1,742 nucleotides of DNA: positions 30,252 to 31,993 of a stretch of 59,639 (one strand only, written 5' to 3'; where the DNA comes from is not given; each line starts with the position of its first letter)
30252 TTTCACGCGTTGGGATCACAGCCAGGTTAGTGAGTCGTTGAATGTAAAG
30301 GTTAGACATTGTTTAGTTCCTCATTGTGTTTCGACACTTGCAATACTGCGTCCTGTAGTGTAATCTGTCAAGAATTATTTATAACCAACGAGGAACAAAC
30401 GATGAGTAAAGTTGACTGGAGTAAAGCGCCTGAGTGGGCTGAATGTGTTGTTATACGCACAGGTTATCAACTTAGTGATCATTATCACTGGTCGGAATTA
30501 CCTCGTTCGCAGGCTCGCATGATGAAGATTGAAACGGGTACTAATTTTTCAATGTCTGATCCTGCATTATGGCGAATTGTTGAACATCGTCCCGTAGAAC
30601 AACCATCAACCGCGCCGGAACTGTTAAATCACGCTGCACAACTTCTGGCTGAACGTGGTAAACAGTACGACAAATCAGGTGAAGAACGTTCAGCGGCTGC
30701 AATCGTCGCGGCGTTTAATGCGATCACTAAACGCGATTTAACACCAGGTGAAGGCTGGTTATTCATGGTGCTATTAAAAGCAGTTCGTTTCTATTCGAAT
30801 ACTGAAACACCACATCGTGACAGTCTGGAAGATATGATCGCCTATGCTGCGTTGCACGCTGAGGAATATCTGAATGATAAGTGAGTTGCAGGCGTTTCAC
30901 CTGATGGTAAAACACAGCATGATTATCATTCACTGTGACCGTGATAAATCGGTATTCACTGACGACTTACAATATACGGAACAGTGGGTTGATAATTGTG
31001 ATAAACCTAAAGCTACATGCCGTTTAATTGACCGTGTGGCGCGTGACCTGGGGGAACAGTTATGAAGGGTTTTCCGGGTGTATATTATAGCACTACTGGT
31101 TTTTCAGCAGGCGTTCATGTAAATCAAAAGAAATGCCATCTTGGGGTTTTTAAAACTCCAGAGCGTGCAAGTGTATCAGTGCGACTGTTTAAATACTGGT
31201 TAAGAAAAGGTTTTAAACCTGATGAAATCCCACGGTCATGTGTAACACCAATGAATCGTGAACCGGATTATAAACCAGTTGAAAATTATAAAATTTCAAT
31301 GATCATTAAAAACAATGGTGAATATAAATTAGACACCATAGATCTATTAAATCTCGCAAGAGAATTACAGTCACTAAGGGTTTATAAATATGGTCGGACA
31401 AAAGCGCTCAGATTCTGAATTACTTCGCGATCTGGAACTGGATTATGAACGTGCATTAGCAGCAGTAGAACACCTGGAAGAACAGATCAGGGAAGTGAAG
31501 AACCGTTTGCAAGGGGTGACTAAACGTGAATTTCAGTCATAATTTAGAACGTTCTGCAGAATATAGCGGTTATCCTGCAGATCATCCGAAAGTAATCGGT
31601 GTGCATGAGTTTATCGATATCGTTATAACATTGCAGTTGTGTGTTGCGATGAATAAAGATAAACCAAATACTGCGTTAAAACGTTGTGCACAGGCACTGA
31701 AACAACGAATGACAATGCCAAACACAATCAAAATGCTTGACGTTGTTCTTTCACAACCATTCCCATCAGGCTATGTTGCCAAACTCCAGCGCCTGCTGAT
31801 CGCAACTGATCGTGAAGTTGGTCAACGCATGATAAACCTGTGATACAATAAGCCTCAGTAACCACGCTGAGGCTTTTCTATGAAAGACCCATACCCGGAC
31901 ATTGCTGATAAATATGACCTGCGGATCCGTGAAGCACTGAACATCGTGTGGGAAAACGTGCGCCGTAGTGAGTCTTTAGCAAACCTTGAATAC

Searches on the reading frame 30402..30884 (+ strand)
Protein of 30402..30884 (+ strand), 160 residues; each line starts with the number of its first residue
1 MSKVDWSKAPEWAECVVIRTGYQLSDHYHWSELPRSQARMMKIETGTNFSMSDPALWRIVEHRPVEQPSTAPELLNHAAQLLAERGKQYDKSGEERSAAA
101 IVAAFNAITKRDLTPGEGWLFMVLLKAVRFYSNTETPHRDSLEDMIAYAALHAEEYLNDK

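Call 39: search_protein_families(library=pfam, proteins=[window:30402-30884:+], max_evalue=0.01)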
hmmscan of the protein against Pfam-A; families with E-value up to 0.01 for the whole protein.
window:30402-30884:+ (160 aa): 2 families
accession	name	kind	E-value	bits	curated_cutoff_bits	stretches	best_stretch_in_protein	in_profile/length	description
PF19905.4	DUF6378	-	3.4e-08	34.1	27.1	1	74-154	2-79/81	Domain of unknown function (DUF6378)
PF02259.29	FAT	-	0.0092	15.7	24.2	1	40-157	205-324/343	FAT domain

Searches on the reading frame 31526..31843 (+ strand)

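Call 39: search_protein_families(library=pfam, proteins=[window:31526-31843:+], max_evalue=0.01)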
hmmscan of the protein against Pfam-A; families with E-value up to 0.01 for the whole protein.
window:31526-31843:+ (105 aa): 1 family
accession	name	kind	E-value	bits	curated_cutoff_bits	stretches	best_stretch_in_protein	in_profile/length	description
PF24886.1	DUF7740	-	1.9e-15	57.2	28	1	28-91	2-64/65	Domain of unknown function (DUF7740)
